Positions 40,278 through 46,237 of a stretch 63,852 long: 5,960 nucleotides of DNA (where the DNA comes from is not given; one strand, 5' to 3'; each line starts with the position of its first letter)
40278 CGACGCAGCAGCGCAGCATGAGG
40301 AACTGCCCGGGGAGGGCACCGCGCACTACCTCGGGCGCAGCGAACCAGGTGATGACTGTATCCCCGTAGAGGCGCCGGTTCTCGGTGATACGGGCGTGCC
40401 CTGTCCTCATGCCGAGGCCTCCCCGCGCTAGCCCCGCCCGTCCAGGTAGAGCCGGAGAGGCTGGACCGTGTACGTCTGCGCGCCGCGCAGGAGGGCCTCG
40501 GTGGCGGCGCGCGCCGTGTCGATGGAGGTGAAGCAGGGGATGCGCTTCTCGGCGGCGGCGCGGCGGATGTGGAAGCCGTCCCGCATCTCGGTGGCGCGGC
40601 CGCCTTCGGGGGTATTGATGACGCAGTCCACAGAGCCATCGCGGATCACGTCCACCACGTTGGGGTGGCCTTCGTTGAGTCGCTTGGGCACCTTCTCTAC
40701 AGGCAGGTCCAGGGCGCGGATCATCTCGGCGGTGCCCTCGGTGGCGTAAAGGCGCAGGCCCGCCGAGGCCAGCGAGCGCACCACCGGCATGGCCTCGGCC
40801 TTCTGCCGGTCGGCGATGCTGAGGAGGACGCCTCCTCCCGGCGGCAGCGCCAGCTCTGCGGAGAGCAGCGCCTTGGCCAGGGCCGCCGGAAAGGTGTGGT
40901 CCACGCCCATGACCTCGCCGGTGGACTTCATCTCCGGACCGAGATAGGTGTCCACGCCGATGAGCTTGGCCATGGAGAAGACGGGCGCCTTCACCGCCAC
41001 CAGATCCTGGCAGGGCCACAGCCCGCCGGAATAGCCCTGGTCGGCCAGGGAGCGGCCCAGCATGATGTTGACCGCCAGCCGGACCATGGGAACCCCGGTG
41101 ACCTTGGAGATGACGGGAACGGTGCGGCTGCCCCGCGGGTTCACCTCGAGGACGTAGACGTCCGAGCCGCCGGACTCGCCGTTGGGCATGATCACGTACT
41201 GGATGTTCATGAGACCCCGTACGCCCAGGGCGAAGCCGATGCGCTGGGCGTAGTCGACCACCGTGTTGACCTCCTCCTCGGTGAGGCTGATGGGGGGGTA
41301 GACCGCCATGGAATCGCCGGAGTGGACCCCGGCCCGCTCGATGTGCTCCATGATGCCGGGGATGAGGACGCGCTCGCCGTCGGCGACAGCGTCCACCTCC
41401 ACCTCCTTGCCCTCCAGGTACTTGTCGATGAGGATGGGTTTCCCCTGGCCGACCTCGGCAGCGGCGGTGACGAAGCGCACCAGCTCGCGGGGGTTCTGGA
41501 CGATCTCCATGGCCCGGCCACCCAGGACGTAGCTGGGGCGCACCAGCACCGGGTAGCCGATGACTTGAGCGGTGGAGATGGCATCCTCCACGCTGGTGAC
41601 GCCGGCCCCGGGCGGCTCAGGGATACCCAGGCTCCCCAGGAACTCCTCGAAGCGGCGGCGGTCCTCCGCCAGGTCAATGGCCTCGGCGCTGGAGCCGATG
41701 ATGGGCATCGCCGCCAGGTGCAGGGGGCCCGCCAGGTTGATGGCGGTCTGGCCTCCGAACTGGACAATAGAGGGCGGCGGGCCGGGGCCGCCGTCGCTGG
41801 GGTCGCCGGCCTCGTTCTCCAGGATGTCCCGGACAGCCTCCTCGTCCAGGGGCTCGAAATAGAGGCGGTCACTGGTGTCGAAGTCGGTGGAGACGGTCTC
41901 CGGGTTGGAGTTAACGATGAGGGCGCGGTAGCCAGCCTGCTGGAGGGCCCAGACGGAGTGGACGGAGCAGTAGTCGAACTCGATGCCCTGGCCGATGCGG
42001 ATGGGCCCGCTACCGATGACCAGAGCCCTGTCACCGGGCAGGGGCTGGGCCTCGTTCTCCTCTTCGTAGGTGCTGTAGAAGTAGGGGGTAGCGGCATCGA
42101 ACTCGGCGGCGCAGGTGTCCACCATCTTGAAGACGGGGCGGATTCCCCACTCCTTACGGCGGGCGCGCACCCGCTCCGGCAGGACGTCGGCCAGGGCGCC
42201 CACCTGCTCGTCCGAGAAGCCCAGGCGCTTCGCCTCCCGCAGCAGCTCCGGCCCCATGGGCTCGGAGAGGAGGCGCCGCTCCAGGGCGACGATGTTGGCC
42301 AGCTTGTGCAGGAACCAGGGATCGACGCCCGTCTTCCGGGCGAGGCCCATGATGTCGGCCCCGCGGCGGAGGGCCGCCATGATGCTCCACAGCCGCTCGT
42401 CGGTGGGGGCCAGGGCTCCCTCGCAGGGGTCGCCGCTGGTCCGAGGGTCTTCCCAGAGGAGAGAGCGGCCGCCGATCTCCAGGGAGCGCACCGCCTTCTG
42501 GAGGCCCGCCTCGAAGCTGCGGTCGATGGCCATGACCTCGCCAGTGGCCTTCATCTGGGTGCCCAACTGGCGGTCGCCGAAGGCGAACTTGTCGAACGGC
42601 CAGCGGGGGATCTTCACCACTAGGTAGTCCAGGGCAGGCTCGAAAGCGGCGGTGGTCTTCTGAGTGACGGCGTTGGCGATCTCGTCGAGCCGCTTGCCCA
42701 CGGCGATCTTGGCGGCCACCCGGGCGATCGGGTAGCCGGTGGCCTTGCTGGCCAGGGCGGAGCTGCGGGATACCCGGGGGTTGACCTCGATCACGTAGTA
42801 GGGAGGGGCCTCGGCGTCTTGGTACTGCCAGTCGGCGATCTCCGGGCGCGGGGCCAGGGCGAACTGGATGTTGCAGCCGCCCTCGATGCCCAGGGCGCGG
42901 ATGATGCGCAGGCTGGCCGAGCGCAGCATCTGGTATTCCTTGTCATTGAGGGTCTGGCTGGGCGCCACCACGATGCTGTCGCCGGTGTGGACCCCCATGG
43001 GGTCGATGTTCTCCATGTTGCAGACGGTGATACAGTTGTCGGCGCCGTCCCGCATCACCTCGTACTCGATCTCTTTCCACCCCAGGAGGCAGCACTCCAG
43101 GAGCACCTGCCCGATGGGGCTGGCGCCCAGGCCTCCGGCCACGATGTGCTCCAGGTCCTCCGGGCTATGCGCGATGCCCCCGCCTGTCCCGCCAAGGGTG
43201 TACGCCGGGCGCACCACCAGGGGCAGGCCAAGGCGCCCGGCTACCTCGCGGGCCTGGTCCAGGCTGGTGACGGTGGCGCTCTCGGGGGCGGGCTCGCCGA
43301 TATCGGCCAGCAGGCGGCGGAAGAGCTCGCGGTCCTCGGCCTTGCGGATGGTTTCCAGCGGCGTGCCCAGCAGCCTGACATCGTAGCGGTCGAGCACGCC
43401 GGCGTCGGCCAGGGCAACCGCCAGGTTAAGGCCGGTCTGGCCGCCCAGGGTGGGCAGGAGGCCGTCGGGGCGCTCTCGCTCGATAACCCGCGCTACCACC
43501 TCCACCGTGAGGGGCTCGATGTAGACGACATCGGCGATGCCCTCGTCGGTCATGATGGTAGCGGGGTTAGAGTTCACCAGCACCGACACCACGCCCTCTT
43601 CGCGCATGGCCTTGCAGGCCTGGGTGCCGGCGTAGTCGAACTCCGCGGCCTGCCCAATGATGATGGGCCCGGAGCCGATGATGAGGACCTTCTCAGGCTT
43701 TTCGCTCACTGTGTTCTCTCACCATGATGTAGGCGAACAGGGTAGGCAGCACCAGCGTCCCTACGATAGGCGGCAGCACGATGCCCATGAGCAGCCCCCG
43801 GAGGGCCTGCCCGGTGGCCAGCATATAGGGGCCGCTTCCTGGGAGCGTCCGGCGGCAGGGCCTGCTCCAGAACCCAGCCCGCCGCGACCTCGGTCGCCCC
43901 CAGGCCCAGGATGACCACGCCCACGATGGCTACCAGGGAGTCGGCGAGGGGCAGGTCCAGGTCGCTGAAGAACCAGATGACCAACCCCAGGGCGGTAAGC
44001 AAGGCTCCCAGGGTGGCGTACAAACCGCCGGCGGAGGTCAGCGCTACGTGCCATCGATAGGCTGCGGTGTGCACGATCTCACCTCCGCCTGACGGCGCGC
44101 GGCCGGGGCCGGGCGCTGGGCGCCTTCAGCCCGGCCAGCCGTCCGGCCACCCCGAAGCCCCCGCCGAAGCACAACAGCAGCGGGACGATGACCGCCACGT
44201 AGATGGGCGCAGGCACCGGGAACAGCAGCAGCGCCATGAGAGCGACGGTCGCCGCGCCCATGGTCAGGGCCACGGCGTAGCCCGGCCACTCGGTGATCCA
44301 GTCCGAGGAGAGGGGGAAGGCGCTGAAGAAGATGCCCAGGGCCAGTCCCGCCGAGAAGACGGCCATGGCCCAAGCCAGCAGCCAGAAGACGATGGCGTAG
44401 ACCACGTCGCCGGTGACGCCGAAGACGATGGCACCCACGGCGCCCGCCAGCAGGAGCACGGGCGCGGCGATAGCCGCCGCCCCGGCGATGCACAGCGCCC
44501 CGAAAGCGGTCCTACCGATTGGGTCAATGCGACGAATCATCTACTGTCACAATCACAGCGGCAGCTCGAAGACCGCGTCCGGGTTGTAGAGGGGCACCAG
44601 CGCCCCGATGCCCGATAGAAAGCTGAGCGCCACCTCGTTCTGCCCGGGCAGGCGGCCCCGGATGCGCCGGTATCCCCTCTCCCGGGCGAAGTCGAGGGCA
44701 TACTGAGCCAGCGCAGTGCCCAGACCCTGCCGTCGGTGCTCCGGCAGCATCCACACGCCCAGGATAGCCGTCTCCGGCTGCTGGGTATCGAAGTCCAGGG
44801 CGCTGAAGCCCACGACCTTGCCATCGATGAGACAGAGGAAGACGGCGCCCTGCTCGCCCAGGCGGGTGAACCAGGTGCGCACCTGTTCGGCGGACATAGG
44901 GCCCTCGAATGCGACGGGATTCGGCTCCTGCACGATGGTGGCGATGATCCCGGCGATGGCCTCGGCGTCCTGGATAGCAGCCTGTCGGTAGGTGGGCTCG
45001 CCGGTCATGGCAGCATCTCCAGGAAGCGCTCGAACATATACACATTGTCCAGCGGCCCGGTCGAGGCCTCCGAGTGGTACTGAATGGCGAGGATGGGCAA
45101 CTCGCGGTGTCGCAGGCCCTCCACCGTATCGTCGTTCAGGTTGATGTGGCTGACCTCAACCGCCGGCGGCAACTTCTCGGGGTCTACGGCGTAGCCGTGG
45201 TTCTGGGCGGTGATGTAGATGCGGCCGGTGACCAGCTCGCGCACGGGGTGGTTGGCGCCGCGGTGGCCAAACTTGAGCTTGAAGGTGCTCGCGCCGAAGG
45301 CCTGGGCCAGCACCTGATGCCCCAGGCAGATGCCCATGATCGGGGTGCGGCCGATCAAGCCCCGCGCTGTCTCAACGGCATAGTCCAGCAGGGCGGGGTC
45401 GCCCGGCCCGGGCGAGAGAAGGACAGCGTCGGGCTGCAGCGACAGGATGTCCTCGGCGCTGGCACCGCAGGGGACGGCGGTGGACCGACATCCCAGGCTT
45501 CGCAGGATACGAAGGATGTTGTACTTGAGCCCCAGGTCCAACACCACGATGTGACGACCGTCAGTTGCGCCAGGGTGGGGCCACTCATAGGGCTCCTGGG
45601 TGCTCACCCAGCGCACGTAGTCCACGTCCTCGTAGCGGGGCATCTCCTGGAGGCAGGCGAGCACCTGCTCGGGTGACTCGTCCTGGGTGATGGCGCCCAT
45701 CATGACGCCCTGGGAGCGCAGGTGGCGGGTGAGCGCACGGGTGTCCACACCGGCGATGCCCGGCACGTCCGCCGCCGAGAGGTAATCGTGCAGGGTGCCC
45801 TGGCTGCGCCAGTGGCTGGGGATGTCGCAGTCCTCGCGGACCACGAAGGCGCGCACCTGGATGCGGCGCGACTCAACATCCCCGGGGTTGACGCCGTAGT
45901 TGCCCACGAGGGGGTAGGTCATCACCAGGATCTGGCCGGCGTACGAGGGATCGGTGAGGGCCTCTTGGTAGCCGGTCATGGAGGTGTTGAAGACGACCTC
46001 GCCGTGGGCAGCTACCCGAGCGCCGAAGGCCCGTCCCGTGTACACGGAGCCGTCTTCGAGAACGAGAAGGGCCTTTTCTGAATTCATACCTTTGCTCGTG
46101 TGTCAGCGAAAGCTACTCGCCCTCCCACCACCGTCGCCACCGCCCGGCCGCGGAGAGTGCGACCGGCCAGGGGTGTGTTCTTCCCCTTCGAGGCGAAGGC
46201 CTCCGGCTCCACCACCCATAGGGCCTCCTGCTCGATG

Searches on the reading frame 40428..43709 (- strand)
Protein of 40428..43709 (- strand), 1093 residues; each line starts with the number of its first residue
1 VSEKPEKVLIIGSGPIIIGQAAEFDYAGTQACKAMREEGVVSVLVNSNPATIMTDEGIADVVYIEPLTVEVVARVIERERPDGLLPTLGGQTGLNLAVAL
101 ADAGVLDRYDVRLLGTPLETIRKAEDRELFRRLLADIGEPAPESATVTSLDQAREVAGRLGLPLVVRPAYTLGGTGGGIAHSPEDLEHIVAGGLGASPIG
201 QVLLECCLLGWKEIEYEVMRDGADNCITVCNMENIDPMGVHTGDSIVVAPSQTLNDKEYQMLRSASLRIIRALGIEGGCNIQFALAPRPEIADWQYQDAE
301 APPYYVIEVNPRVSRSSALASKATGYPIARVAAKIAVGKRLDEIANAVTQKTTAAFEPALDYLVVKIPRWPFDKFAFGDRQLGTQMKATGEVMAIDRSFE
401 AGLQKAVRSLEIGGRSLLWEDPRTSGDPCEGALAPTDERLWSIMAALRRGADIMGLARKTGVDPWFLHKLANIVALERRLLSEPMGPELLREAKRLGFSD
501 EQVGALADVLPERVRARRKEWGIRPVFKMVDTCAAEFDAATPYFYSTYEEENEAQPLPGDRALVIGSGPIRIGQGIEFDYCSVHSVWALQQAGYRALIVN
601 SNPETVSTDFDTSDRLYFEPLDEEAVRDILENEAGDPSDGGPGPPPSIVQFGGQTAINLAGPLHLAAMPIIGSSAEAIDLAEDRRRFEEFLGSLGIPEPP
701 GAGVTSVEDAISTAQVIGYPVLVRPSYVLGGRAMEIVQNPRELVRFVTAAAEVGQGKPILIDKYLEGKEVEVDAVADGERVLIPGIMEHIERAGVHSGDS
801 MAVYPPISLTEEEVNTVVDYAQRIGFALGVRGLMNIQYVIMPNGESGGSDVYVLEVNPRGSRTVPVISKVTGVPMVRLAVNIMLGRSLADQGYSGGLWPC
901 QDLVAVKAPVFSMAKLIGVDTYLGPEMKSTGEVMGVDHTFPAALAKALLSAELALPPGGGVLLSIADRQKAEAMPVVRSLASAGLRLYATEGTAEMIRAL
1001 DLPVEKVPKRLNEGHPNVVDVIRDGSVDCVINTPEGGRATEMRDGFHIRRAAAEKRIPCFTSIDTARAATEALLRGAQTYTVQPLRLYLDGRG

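Call 53: search_protein_families(library=pfam, proteins=[window:40428-43709:-], max_evalue=0.00001)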
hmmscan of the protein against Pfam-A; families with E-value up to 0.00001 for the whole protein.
window:40428-43709:- (1093 aa): 9 families
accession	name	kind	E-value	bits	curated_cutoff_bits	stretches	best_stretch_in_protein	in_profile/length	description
PF02786.22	CPSase_L_D2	-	4.8e-106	353.4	19.8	2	126-343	1-210/211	Carbamoyl-phosphate synthase L chain, ATP binding domain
PF25596.1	CPSase_L_D1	-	2.7e-88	292.2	27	2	6-122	3-117/118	Carbamoyl phosphate synthase preATP-grasp domain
PF02787.25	CPSase_L_D3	-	6.9e-23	80.9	26.6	1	435-506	6-79/80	Carbamoyl-phosphate synthetase large chain, oligomerisation domain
PF02142.27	MGS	-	7.9e-21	74.4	24.1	1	973-1061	2-94/94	MGS-like domain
PF07478.18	Dala_Dala_lig_C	-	3e-13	50.2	24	1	712-858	23-174/204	D-ala D-ala ligase C-terminus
PF15632.11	ATPgrasp_Ter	-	1.4e-10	41.5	29.1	1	757-887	3-112/131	ATP-grasp in the biosynthetic pathway with Ter operon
PF02655.19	ATP-grasp_3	-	1.1e-08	35.8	23.2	1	682-859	2-156/160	ATP-grasp domain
PF01071.24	GARS_A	-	2.5e-08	34.4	27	0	689-787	8-111/194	Phosphoribosylglycinamide synthetase, ATP-grasp (A) domain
PF02222.28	ATP-grasp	-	8.2e-08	32.5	27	0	691-859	3-162/179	ATP-grasp domain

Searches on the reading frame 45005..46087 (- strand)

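Call 53: search_protein_families(library=pfam, proteins=[window:45005-46087:-], max_evalue=0.00001)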
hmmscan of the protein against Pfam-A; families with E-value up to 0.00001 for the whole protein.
window:45005-46087:- (360 aa): 2 families
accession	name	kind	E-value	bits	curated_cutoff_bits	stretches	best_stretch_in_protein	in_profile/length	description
PF00988.28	CPSase_sm_chain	-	1e-55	187.4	27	1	8-133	1-126/126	Carbamoyl-phosphate synthase small chain, CPSase domain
PF00117.34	GATase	-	4.3e-49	167.2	22.8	1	181-357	1-189/190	Glutamine amidotransferase class-I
